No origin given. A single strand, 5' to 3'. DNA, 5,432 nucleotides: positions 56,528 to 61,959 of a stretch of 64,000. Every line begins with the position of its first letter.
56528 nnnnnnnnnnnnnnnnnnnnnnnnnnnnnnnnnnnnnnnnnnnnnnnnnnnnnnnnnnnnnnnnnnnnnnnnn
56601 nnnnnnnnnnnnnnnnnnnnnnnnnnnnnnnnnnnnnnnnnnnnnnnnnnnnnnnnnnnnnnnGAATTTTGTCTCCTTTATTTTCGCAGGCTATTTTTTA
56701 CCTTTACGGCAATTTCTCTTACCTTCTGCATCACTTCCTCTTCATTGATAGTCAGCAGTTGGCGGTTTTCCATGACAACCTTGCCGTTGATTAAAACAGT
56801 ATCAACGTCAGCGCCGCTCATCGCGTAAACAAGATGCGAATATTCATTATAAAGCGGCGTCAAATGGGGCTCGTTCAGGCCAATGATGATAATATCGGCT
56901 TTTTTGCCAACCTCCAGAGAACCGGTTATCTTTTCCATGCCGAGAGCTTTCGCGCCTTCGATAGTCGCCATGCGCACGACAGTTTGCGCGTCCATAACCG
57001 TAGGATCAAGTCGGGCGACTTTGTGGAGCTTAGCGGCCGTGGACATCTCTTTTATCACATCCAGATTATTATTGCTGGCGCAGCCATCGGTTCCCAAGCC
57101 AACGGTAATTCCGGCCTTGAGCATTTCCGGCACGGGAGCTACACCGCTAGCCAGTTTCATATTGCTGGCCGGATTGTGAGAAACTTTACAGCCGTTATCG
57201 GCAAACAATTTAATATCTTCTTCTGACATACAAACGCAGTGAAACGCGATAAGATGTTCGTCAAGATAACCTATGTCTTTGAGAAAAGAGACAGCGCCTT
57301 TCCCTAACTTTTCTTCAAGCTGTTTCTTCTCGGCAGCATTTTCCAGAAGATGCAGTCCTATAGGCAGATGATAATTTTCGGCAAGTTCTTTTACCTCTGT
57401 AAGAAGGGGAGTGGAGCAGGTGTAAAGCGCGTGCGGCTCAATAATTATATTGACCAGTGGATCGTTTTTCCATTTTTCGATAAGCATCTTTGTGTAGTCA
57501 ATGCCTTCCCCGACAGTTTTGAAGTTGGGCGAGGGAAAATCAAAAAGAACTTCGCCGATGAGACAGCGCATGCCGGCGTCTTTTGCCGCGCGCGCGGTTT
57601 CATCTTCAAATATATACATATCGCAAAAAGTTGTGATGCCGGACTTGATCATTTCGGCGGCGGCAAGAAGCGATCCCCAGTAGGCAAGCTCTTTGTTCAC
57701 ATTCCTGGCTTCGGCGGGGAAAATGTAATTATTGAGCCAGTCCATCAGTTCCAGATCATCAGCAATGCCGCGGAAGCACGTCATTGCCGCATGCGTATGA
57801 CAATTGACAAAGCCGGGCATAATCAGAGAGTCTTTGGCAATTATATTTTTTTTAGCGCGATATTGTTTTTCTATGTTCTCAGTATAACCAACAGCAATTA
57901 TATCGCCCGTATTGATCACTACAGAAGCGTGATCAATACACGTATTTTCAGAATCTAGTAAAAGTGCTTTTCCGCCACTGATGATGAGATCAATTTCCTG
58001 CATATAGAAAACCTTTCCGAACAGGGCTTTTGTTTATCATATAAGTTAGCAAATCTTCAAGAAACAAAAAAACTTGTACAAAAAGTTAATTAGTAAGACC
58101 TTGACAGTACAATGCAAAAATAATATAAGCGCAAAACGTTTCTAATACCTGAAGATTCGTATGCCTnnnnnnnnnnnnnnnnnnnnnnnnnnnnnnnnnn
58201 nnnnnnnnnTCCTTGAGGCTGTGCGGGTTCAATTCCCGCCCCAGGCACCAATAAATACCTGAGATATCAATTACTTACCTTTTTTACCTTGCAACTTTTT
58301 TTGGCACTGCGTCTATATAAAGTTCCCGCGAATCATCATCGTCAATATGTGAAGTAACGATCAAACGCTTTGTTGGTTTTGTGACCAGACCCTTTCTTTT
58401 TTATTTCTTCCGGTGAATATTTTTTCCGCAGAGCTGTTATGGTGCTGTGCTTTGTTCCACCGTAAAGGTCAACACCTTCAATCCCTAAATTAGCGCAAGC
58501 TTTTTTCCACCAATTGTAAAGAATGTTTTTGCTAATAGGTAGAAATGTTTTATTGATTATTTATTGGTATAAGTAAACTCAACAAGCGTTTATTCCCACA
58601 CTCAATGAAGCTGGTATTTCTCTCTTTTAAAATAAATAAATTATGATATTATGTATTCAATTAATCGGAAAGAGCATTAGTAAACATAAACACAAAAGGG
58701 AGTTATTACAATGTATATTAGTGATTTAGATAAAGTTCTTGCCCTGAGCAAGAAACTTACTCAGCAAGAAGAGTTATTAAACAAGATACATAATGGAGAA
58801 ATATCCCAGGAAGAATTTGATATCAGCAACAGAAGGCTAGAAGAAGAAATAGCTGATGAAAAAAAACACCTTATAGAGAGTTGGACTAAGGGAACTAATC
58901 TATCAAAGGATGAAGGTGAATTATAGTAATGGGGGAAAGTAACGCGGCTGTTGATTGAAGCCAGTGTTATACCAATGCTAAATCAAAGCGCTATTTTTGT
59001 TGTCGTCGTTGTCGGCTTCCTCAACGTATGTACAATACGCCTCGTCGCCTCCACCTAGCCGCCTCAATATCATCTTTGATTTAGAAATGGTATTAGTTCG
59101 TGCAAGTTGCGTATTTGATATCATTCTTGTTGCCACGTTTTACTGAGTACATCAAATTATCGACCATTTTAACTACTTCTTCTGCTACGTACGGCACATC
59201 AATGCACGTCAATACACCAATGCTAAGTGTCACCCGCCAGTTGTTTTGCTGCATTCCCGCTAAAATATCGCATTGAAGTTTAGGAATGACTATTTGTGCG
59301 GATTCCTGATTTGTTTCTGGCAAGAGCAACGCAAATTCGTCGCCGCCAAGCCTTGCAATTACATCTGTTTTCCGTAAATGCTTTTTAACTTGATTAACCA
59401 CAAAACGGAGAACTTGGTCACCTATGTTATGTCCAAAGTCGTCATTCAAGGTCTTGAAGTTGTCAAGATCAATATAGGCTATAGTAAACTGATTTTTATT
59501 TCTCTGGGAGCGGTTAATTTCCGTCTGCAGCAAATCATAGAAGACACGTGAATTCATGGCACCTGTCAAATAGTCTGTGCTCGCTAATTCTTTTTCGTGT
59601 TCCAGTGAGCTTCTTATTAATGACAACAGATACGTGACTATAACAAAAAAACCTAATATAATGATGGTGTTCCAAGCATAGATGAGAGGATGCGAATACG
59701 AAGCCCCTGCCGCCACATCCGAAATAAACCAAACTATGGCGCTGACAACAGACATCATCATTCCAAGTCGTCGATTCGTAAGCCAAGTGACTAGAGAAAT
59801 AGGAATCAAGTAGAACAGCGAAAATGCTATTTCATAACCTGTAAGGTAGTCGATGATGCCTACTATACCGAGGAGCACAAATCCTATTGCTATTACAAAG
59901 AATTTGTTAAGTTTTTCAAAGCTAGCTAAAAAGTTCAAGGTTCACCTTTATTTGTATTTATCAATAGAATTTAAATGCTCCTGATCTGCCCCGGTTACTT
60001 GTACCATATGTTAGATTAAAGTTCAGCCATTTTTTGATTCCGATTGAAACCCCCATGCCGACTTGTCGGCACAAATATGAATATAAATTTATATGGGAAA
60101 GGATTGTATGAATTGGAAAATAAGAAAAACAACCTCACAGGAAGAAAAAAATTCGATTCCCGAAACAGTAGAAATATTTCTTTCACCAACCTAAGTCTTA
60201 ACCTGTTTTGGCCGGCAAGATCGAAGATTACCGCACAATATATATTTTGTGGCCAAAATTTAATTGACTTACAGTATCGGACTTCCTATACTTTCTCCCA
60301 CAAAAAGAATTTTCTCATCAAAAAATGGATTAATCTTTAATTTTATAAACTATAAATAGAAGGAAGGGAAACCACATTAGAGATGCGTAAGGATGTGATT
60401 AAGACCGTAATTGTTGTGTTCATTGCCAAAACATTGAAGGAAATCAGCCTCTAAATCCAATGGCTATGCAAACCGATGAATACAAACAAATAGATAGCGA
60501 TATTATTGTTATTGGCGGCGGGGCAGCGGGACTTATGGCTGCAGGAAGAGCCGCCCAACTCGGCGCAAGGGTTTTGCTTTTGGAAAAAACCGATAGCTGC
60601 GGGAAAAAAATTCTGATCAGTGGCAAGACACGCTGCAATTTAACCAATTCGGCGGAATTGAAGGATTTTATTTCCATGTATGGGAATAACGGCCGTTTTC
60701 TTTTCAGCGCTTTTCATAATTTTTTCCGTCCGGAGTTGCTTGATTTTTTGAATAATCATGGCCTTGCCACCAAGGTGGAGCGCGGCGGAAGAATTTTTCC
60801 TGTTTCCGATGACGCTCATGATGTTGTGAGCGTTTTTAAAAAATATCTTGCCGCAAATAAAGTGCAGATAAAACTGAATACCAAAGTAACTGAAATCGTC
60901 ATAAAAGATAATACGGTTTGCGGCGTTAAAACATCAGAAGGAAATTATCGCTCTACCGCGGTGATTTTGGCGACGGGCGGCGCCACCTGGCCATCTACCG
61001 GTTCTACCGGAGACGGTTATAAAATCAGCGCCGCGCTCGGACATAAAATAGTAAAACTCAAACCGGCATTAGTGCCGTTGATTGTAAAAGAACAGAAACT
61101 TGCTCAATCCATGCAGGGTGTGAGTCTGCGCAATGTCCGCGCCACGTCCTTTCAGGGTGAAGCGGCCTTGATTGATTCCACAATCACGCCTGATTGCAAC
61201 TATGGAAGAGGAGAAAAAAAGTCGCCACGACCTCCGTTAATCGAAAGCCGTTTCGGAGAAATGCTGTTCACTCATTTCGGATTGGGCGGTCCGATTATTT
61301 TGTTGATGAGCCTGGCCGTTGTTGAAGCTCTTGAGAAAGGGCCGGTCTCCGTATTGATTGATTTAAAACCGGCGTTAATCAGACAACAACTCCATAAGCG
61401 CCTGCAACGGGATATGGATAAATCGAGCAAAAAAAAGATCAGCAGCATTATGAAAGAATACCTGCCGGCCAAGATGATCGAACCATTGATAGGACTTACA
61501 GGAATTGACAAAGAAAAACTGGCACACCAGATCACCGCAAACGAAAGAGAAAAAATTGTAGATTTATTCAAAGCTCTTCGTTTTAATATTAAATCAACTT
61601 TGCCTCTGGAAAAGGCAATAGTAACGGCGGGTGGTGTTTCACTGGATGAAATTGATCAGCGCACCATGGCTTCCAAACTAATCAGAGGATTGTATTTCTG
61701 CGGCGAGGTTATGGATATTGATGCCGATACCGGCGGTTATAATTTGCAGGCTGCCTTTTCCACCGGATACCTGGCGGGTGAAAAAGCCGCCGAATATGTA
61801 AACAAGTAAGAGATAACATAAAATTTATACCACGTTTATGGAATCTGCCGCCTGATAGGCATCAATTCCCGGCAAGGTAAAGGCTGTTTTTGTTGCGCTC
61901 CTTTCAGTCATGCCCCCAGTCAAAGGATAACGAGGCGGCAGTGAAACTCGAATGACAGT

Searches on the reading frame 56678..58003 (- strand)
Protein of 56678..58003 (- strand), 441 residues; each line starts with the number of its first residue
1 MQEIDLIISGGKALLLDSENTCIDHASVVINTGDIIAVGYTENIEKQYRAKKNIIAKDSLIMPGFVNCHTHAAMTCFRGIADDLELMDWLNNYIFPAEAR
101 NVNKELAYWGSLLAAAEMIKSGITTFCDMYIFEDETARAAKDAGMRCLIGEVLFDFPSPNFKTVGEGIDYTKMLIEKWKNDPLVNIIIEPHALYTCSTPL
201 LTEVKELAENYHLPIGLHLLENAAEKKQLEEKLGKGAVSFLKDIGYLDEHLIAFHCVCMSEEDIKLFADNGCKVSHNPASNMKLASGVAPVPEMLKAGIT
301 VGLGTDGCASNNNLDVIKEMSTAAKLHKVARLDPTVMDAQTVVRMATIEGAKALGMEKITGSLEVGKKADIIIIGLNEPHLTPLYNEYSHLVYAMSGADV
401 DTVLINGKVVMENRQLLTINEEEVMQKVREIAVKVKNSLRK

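Call 32: search_protein_families(library=pfam, proteins=[window:56678-58003:-], max_evalue=0.0001)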
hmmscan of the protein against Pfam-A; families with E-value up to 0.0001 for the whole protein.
window:56678-58003:- (441 aa): 2 families
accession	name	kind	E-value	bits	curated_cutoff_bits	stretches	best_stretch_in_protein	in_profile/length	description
PF01979.26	Amidohydro_1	-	7.8e-78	262.6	25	1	61-410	2-345/345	Amidohydrolase family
PF07969.17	Amidohydro_3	-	1.5e-21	77.9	29.7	1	201-410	264-471/472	Amidohydrolase family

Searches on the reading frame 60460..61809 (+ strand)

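Call 32: search_protein_families(library=pfam, proteins=[window:60460-61809:+], max_evalue=0.0001)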
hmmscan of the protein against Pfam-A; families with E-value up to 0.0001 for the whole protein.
window:60460-61809:+ (449 aa): 12 families
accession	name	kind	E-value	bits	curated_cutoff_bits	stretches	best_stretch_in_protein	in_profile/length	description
PF03486.20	HI0933_like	-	5.7e-87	291.6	50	1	14-441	2-243/244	HI0933-like protein Rossmann domain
PF22780.1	HI0933_like_1st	-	1.9e-34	119.3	27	1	262-388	37-165/165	HI0933-like protein barrel and H2TH domain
PF00890.30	FAD_binding_2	-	4.7e-17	62.7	20.4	2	14-50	1-37/414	FAD binding domain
PF12831.13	FAD_oxidored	-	6.3e-13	49.2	27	1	14-173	1-145/416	FAD dependent oxidoreductase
PF01134.28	GIDA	-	7.9e-13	48.6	22.1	1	14-49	1-37/391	Glucose inhibited division protein A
PF01266.30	DAO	-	2.5e-11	44.2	27.9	1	14-48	1-35/353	FAD dependent oxidoreductase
PF13738.12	Pyr_redox_3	-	8.8e-11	42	30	1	123-178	84-138/305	Pyridine nucleotide-disulphide oxidoreductase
PF07992.20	Pyr_redox_2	-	3.9e-10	40.1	26.1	1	14-175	2-110/291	Pyridine nucleotide-disulphide oxidoreductase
PF00070.33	Pyr_redox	-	4e-09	37.3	22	0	95-159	16-80/82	Pyridine nucleotide-disulphide oxidoreductase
PF13450.12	NAD_binding_8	-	6.8e-06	26.7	21.9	1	17-48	1-32/68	NAD(P)-binding Rossmann-like domain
PF01946.23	Thi4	-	9.3e-06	25.5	26.2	0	8-55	13-61/235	Thi4 family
PF01262.27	AlaDh_PNT_C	-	5.1e-05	23.2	23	1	14-50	30-66/214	Alanine dehydrogenase/PNT, C-terminal domain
